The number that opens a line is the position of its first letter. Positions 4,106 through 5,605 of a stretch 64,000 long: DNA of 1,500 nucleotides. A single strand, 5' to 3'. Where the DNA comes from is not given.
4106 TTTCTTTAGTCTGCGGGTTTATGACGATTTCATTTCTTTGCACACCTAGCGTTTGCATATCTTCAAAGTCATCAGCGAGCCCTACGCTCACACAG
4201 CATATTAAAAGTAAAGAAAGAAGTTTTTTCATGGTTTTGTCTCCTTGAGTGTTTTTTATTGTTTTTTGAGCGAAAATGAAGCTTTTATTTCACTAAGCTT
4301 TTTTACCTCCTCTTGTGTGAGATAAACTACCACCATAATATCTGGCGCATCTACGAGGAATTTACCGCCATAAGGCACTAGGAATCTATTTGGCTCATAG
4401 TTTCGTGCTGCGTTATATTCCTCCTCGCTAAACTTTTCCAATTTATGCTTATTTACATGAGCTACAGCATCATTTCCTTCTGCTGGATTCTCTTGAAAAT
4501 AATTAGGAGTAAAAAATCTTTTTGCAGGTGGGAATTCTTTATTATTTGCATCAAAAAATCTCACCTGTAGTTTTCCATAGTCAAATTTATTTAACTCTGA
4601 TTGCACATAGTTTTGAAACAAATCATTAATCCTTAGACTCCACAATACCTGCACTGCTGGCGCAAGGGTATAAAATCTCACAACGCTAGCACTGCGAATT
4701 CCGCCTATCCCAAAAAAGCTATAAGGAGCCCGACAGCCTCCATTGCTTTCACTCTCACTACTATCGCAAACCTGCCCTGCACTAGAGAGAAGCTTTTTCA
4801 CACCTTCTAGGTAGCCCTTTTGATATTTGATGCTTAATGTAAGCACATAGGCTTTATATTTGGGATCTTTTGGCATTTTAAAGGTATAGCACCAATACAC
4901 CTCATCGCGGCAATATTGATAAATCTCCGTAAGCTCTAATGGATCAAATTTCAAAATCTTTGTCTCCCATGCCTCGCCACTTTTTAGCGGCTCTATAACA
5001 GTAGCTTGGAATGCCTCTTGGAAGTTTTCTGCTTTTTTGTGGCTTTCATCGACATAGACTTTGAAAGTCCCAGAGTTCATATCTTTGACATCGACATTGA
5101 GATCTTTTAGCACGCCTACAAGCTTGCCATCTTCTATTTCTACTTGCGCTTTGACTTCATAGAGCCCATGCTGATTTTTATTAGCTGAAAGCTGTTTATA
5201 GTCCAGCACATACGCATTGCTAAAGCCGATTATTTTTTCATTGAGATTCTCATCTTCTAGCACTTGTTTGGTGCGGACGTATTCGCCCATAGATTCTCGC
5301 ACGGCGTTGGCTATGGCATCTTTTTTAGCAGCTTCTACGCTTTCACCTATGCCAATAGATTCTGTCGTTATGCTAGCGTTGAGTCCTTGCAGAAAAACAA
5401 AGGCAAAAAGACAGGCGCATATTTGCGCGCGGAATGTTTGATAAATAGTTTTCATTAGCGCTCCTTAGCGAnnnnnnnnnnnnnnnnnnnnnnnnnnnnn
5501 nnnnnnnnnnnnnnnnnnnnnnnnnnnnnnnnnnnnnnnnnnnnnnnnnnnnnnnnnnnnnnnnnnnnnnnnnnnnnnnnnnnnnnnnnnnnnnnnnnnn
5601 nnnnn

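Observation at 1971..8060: Seven-gene minus-strand cluster under a phase-variable promoter: DUF285 membrane zinc-ribbon protein, three secreted proteins and a voltage-gated Na+ channel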

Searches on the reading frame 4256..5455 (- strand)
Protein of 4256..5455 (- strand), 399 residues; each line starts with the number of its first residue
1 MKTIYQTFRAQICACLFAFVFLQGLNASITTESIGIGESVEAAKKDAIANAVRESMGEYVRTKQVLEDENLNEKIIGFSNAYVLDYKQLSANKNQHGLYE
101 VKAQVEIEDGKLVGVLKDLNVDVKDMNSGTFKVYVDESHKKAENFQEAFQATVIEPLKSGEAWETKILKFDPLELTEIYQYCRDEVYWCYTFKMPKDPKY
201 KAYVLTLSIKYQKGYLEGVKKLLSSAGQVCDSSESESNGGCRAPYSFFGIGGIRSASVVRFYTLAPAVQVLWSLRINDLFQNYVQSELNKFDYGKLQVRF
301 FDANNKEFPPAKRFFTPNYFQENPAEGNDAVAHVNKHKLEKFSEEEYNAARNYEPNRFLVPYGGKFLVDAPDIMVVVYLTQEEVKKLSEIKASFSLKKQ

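Call 3: search_protein_families(library=pfam, proteins=[window:4256-5455:-], max_evalue=0.01)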
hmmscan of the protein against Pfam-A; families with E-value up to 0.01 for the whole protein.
window:4256-5455:- (399 aa): 0 families

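Call 4: search_protein_families(library=ncbifam, proteins=[window:4256-5455:-], max_evalue=0.01)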
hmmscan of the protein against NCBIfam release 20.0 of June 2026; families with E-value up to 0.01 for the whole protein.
window:4256-5455:- (399 aa): 1 family
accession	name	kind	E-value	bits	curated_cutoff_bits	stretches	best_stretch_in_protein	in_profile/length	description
NF033164.1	lipo_LipL46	equivalog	0.0096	14.6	400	0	42-124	60-146/413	lipoprotein LipL46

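Call 5: search_protein_families(library=padloc, proteins=[window:4256-5455:-], max_evalue=0.01)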
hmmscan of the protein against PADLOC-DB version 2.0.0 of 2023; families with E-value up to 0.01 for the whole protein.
window:4256-5455:- (399 aa): 0 families

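Call 6: search_protein_families(library=phrogs, proteins=[window:4256-5455:-], max_evalue=0.01)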
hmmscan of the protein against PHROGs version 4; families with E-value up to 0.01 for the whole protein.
window:4256-5455:- (399 aa): 0 families

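Call 8: find_encoding_contigs(protein=window:4256-5455:-, flank=10000, max_places=10)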
Protein window:4256-5455:- (399 aa): 3 contigs read that carry it; 1 place shown.
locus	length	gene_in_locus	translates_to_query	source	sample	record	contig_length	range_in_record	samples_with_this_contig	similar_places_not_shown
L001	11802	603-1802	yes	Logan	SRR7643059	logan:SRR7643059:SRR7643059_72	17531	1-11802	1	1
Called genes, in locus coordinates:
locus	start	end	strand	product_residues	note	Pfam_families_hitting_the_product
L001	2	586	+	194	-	?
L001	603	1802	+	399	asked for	-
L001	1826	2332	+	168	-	-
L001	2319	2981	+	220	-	-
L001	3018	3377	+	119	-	-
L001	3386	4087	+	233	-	PF00520:Ion_trans, PF08016:PKD_channel (weak)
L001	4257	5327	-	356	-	-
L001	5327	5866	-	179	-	PF02566:OsmC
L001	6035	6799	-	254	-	PF02463:SMC_N (weak), PF00005:ABC_tran, PF13304:AAA_21 (weak)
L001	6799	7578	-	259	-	PF00528:BPD_transp_1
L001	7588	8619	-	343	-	PF13379:NMT1_2, PF09084:NMT1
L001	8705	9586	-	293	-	PF04204:HTS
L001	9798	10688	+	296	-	PF02900:LigB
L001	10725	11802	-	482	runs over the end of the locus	PF08984:DUF1858 (faint)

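Call 9: find_related_loci(query=window:4256-5455:-, collection=genome_contigs, flank=10000)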
Query window:4256-5455:- (399 aa) in genome_contigs; peptide patterns used: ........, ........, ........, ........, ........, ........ (x = any residue, [..] = any of these).
39 stretches matched a pattern, but none encodes a relative of the query by tblastn (E <= 1e-3).

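Call 10: find_homologous_proteins(query=window:4256-5455:-, max_evalue=0.001)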
Query window:4256-5455:- (399 aa): 25 proteins with E <= 0.001 among 3959 candidates.
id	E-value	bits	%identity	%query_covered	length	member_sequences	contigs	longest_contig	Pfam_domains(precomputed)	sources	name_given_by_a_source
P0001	8.7e-257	869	96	100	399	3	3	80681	-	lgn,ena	-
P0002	9.2e-170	582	84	79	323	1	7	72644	-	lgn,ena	-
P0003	7.7e-166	570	67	99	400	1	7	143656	-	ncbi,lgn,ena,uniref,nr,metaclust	ncbi:hypothetical protein BKN38_00385 [Helicobacter sp. CLO-3]|uniref:hypothetical protein n=1 Tax=u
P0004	1.3e-84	302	44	93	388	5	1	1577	-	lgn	-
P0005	4.9e-82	294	44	93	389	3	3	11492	-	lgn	-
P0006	1.8e-62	229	54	54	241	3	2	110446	-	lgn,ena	-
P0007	2.6e-62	229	54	54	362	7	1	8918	-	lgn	-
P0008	2.8e-62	229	55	53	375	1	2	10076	-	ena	-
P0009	3.1e-62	229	52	58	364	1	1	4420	-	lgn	-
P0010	3.6e-62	228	55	53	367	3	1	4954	-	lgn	-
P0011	3.8e-62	228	52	58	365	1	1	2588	-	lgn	-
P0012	4.1e-62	228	52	58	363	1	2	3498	-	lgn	-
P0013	4.8e-62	228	52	58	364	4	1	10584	-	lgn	-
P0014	8.1e-62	227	54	54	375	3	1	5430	-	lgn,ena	-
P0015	1.6e-61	226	51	58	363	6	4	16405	-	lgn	-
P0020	1.6e-60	223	50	58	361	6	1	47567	-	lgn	-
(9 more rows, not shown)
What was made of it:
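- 4256..5455 (-): g3: exported 399-aa protein with an LPP20/FlgT_N-like N-terminal domain. First gene of the conserved cassette. 25 close homologues (call 10).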

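Call 11: find_encoding_contigs(protein=P0003, flank=10000, max_places=3)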
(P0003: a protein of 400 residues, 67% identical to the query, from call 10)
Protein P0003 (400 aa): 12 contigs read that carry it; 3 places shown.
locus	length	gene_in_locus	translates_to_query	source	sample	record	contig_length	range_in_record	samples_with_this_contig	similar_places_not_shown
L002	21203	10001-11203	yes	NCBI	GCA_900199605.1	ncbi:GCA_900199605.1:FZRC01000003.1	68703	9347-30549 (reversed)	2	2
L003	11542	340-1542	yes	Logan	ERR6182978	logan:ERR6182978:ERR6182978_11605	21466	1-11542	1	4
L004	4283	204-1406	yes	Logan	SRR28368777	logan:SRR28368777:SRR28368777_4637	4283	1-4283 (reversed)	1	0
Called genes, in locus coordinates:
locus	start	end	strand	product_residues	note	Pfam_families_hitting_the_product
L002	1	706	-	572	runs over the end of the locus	PF21760:SecD_1st, PF22599:SecDF_P1_head, PF02355:SecD_SecF_C, PF00873:ACR_tran (weak), PF03176:MMPL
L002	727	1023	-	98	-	PF02699:YajC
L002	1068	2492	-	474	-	PF06965:Na_H_antiport_1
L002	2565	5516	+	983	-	PF00350:Dynamin_N, PF01926:MMR_HSR1 (faint)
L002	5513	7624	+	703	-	PF00350:Dynamin_N, PF01926:MMR_HSR1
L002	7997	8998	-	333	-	-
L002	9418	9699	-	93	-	-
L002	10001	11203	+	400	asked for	-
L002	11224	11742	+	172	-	-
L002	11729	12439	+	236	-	-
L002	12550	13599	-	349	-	PF00730:HhH-GPD, PF00633:HHH (weak)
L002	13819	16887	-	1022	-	PF02350:Epimerase_2, PF01408:GFO_IDH_MocA, PF02894:GFO_IDH_MocA_C, PF22725:GFO_IDH_MocA_C3 (weak)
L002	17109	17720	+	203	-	PF16522:FliS_cochap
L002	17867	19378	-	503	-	PF01075:Glyco_transf_9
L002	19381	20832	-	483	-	PF00171:Aldedh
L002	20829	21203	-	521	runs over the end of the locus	PF00696:AA_kinase, PF01472:PUA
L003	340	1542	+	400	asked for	-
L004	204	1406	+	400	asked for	-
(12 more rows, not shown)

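Call 12: find_encoding_contigs(protein=P0006, flank=10000, max_places=3)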
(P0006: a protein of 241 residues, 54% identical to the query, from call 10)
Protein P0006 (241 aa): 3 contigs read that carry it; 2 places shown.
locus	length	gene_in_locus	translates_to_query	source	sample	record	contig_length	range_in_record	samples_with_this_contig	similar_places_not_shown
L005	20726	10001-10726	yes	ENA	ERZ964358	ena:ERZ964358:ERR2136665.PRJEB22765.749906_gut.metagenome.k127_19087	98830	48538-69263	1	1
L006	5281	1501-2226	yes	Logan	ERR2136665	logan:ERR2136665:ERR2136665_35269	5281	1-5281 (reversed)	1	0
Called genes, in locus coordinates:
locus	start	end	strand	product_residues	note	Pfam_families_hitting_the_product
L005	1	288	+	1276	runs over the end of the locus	PF13116:YhdP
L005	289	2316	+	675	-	PF00580:UvrD-helicase, PF13086:AAA_11 (weak), PF13245:AAA_19, PF13361:UvrD_C, PF13538:UvrD_C_2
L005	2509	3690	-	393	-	PF02219:MTHFR (faint)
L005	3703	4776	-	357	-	PF09554:RE_HaeII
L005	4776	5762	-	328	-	PF00145:DNA_methylase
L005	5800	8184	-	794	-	PF08267:Meth_synt_1, PF01717:Meth_synt_2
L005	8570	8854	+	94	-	-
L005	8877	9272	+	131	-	-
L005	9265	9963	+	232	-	PF24838:8xMP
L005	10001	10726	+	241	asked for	-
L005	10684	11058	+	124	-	-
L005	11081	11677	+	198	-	-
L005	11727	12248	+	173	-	-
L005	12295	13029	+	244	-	PF00520:Ion_trans, PF08016:PKD_channel (weak)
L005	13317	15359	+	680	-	PF13292:DXP_synthase_N (faint), PF00456:Transketolase_N, PF02779:Transket_pyr, PF22613:Transketolase_C_1, PF02780:Transketolase_C (weak)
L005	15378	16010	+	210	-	PF01288:HPPK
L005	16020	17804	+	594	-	PF00448:SRP54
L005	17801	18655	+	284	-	PF10609:ParA, PF00142:Fer4_NifH, PF01656:CbiA, PF06564:CBP_BcsQ, PF13614:AAA_31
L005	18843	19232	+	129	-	-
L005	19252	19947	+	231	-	PF04542:Sigma70_r2, PF04545:Sigma70_r4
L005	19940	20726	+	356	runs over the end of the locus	PF02154:FliM, PF01052:FliMN_C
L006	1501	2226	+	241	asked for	-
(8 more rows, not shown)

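Call 13: find_encoding_contigs(protein=P0020, flank=10000, max_places=3)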
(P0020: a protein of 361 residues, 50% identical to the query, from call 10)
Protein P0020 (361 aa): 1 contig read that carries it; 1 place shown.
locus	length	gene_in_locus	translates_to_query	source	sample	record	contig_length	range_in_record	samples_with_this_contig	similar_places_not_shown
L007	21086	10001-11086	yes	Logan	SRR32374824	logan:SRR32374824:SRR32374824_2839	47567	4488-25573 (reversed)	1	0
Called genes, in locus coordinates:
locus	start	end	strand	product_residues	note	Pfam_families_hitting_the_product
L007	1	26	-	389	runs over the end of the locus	PF02219:MTHFR (faint)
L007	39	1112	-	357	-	PF09554:RE_HaeII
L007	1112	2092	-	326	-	PF00145:DNA_methylase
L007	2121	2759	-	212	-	-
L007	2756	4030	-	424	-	PF01555:N6_N4_Mtase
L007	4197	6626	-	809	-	PF08267:Meth_synt_1, PF01717:Meth_synt_2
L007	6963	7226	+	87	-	-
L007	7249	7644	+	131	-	-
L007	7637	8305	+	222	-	PF24838:8xMP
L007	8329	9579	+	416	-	-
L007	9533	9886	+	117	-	-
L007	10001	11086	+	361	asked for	-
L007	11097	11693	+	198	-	-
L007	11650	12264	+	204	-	-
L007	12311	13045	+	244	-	PF00520:Ion_trans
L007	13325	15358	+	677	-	PF13292:DXP_synthase_N (faint), PF00456:Transketolase_N, PF02779:Transket_pyr, PF22613:Transketolase_C_1, PF02780:Transketolase_C (weak)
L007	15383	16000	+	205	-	PF01288:HPPK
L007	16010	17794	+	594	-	PF00448:SRP54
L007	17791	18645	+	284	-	PF10609:ParA, PF00142:Fer4_NifH, PF01656:CbiA, PF06564:CBP_BcsQ, PF13614:AAA_31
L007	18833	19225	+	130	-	-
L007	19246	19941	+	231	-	PF04542:Sigma70_r2, PF04545:Sigma70_r4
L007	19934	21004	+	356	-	PF02154:FliM, PF01052:FliMN_C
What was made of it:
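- Next to restriction-modification genes in L005 and L007 (calls 12, 13).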

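Call 15: find_encoding_contigs(protein=P0001, flank=10000, max_places=4)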
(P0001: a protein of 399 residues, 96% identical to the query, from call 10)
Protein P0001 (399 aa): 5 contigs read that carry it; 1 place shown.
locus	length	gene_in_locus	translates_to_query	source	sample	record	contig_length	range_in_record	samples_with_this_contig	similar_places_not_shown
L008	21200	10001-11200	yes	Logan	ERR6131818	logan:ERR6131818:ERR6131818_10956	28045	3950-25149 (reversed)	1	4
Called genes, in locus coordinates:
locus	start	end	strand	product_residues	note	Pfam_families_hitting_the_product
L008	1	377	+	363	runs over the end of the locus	PF01145:Band_7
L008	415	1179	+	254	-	PF01502:PRA-CH, PF01503:PRA-PH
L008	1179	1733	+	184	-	PF09624:DUF2393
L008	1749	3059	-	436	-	PF00275:EPSP_synthase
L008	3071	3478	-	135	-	-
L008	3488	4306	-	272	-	PF00483:NTP_transferase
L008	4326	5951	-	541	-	PF01464:SLT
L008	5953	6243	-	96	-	PF02325:CCB3_YggT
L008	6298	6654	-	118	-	PF00581:Rhodanese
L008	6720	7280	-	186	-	PF13489:Methyltransf_23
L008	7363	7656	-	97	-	-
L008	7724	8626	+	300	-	PF04305:DUF455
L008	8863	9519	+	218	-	PF18753:Nmad2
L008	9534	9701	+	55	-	-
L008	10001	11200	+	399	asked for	-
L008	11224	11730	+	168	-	-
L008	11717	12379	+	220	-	-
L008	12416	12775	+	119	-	-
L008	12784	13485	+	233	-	PF00520:Ion_trans, PF08016:PKD_channel (weak)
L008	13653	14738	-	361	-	-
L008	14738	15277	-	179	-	PF02566:OsmC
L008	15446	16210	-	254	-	PF02463:SMC_N (weak), PF00005:ABC_tran, PF13304:AAA_21 (weak)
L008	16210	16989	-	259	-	PF00528:BPD_transp_1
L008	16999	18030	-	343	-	PF13379:NMT1_2, PF09084:NMT1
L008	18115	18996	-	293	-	PF04204:HTS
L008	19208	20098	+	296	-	PF02900:LigB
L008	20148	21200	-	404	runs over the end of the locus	PF00149:Metallophos, PF12850:Metallophos_2 (faint)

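Call 16: find_encoding_contigs(protein=P0002, flank=10000, max_places=4)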
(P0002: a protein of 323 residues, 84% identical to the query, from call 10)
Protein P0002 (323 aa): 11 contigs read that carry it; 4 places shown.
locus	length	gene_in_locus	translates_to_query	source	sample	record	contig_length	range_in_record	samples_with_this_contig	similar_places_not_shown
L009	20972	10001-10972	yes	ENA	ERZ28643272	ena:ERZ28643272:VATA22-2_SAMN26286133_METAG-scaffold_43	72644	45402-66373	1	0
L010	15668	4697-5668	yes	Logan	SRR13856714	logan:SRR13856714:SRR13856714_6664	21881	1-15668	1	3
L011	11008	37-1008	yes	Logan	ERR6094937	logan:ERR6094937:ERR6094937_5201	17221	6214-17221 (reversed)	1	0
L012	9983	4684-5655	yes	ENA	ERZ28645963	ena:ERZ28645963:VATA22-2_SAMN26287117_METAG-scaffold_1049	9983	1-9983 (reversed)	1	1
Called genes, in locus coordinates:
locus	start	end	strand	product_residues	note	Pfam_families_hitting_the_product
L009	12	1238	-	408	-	PF01855:POR_N, PF02780:Transketolase_C, PF17147:PFOR_II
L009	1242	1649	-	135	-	PF13183:Fer4_8 (faint), PF13534:Fer4_17 (faint), PF12837:Fer4_6 (faint), PF13237:Fer4_10, PF14697:Fer4_21, PF12838:Fer4_7 (weak), PF13187:Fer4_9 (weak), PF00037:Fer4 (weak), +1 more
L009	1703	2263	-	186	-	PF01558:POR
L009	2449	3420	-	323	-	PF00702:Hydrolase, PF12710:HAD (weak), PF13419:HAD_2, PF13242:Hydrolase_like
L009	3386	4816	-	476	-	PF01554:MatE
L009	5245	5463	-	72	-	-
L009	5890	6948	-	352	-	PF00988:CPSase_sm_chain, PF00117:GATase, PF07722:Peptidase_C26 (weak)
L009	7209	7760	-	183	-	PF04368:DUF507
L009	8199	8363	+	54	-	-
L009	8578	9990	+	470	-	-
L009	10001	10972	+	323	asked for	-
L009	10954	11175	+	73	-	-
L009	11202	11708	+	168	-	-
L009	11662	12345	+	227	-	-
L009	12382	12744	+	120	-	-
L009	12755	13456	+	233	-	PF00520:Ion_trans, PF08016:PKD_channel (weak)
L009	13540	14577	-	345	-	PF00730:HhH-GPD, PF00633:HHH (weak)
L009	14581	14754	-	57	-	-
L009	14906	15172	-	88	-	PF01381:HTH_3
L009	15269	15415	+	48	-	-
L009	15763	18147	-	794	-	PF02350:Epimerase_2, PF01408:GFO_IDH_MocA, PF02894:GFO_IDH_MocA_C, PF22725:GFO_IDH_MocA_C3 (weak)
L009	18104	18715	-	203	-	PF02350:Epimerase_2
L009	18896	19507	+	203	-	PF16522:FliS_cochap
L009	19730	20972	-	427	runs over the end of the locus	PF04007:DUF354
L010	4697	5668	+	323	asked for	-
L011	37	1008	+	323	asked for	-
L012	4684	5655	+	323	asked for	-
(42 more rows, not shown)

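Call 25: find_related_loci(query=A1, collection=genome_contigs, flank=10000)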
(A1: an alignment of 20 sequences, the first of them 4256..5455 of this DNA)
Query A1 (399 aa) in genome_contigs; peptide patterns used: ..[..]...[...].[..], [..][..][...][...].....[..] (x = any residue, [..] = any of these).
30 stretches matched a pattern; 1 encode a relative of the query (tblastn E <= 1e-3); 1 distinct loci.
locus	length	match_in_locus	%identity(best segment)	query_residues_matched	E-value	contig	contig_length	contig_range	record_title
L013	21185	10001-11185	67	1-396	5e-174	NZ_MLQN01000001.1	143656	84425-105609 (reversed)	Helicobacter sp. CLO-3 PROKKA_contig000001, whole genome shotgun sequence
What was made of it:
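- Tried and rejected: The profile scan found only Helicobacter sp. CLO-3 (calls 9, 25), so synteny had to come from metagenome contigs.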

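Call 35: predict_structure(alignment_id=A1)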
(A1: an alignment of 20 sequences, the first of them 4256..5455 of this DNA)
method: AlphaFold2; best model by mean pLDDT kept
length: 399 residues; sequences in the alignment: 20
mean_pLDDT: 63.3   pTM: 0.54
mean pLDDT of the five models: 63.3, 63.0, 61.4, 56.8, 53.5
residues with pLDDT >= 90: 3; 70-90: 183; 50-70: 89; < 50: 124
segments of 3 or more residues with pLDDT < 50: 1-27, 59-81, 110-141, 233-240, 243-255, 316-332
pLDDT, mean of each block of 10 residues (from residue 1): 43 39 43 73 68 58 42 36 62 74 63 34 31 33 72 86 87 77 59 70 85 81 76 47 39 55 70 79 85 83 84 47 38 50 60 77 83 81 88 77
secondary structure, 60 per line:
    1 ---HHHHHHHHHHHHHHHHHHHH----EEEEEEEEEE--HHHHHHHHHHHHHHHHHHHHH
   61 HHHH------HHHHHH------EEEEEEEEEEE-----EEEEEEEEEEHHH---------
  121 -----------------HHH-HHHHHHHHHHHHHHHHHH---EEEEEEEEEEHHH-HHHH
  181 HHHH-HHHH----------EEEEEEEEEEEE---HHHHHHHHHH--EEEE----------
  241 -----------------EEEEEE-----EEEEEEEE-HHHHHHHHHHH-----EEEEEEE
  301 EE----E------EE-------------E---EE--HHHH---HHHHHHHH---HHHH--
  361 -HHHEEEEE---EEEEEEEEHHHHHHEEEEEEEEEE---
elements in order: H4-23 E28-37 H40-64 H71-76 E83-93 E99-108 H142-159 E163-172 H177-184 H186-189 E200-211 H215-224 E227-230 E258-263 E269-276 H278-288 E294-302 H337-340 H344-351 H355-358 E365-369 E373-380 H381-386 E387-396

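Call 36: search_protein_families(library=pfam, proteins=[L007:6963-7226:+, L007:7249-7644:+, L007:7637-8305:+, L007:8329-9579:+, L007:9506-9886:+, L007:11097-11693:+, L007:11650-12264:+, L009:8572-9990:+, L002:7997-8998:-, L002:9418-9699:-], max_evalue=0.01)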
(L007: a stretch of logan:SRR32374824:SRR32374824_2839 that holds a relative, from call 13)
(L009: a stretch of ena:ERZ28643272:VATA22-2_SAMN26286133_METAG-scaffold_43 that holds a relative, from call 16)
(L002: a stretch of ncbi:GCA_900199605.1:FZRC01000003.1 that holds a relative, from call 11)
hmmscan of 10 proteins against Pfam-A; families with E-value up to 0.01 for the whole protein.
L007:6963-7226:+ (87 aa): 0 families

L007:7249-7644:+ (131 aa): 1 family
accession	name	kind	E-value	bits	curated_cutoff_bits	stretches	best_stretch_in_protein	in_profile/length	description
PF08395.17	7tm_7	-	0.0049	16.7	26.6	1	13-116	243-340/370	7tm Chemosensory receptor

L007:7637-8305:+ (222 aa): 1 family
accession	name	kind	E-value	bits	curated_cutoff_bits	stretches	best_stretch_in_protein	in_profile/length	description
PF24838.2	8xMP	-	1.6e-16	60.8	30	1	10-184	1-135/136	Octameric membrane protein family (8xMP)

L007:8329-9579:+ (416 aa): 1 family
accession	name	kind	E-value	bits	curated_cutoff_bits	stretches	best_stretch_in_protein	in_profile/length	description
PF23733.2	GRXCR1-2_C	-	0.0038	17.5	26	1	250-272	1-23/47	GRXCR1/2, C-terminal domain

L007:9506-9886:+ (126 aa): 0 families

L007:11097-11693:+ (198 aa): 0 families

L007:11650-12264:+ (204 aa): 0 families

L009:8572-9990:+ (472 aa): 1 family
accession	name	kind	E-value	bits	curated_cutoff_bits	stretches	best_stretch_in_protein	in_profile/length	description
PF03382.20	DUF285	-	3.2e-108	356.5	25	4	282-392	6-114/120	Mycoplasma protein of unknown function, DUF285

L002:7997-8998:- (333 aa): 0 families

L002:9418-9699:- (93 aa): 0 families

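Call 37: search_solved_structures(query=A1, max_evalue=10)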
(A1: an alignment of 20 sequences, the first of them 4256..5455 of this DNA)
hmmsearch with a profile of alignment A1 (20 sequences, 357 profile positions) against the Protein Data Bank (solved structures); distinct sequences matched with E-value up to 10: 0.

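Call 57: search_protein_families(library=pfam, alignment_id=A1, max_evalue=10)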
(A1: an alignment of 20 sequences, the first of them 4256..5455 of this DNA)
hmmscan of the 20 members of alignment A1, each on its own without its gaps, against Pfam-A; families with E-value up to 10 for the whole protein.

A. member 1, window:4256-5455:- (399 aa): 1 family
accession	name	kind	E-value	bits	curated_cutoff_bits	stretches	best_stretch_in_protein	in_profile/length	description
PF09494.16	Slx4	-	0.019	15.4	24.8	1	158-184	9-35/60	Slx4 endonuclease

B. families by the number of members that match (of 20 scanned): 16 families
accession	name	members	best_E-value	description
PF02169.21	LPP20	12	0.0098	LPP20 lipoprotein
PF18962.6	Por_Secre_tail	9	0.1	Secretion system C-terminal sorting domain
PF09494.16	Slx4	5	0.0032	Slx4 endonuclease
PF02955.21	GSH-S_ATP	4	0.035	Prokaryotic glutathione synthetase, ATP-grasp domain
PF24940.1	Fn3_Dep-1_5th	4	0.071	Dep-1 fifth Fn3-like domain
PF16967.11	TcfC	4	0.1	E-set like domain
PF00216.26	Bac_DNA_binding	3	0.11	Bacterial DNA-binding protein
PF12687.12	DUF3801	2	0.035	Protein of unknown function (DUF3801)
PF09580.15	Spore_YhcN_YlaJ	2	0.083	Sporulation lipoprotein YhcN/YlaJ (Spore_YhcN_YlaJ)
PF04402.19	SIMPL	1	0.011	Protein of unknown function (DUF541)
PF14524.12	Wzt_C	1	0.065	Wzt C-terminal domain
PF04300.19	FBA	1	0.1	F-box associated region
PF23771.1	DUF7168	1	0.14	Domain of unknown function (DUF7168)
PF13728.12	TraF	1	0.15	F plasmid transfer operon protein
PF23608.1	Ig_ILCR1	1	0.17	ILCR1 Ig-like domain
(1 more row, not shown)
